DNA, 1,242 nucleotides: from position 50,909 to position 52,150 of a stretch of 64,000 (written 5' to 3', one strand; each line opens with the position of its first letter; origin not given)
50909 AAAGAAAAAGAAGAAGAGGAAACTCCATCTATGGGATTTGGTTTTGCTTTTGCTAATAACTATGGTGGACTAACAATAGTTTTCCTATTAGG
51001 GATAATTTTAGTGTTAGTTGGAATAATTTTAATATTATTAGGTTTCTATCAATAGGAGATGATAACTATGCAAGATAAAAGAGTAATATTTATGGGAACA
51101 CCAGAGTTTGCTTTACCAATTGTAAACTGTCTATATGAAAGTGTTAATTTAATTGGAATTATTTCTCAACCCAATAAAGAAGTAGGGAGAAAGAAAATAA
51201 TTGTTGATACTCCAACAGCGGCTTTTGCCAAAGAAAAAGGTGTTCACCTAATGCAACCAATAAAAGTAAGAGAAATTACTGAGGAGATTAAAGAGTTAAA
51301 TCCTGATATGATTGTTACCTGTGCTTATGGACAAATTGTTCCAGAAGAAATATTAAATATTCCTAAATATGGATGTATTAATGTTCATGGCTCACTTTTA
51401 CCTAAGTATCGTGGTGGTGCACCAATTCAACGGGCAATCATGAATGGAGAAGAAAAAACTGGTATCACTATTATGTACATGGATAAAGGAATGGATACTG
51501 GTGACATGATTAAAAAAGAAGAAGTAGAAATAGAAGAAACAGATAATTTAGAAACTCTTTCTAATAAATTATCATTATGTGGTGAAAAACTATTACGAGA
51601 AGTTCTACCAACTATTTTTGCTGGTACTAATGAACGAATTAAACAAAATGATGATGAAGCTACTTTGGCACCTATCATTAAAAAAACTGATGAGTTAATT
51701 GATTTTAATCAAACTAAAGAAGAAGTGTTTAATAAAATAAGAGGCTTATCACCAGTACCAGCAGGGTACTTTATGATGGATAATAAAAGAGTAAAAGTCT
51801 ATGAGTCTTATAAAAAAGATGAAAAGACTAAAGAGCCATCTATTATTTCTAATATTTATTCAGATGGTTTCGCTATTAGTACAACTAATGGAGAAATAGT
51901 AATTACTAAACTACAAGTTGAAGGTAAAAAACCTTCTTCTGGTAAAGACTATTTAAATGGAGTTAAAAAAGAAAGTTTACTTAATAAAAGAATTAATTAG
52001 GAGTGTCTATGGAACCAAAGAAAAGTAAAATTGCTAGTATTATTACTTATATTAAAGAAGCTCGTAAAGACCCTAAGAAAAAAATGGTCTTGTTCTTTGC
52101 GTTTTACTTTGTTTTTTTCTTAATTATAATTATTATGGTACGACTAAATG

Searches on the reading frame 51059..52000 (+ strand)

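Call 74: search_protein_families(library=pfam, proteins=[window:51059-52000:+], max_evalue=0.00001)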
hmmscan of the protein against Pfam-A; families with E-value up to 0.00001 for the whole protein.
window:51059-52000:+ (313 aa): 2 families
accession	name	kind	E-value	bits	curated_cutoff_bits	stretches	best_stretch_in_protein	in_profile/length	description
PF00551.24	Formyl_trans_N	-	4.4e-41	141.1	26.1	1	8-183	2-181/181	Formyl transferase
PF02911.23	Formyl_trans_C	-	4e-22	78.7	21.1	1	207-302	2-99/100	Formyl transferase, C-terminal domain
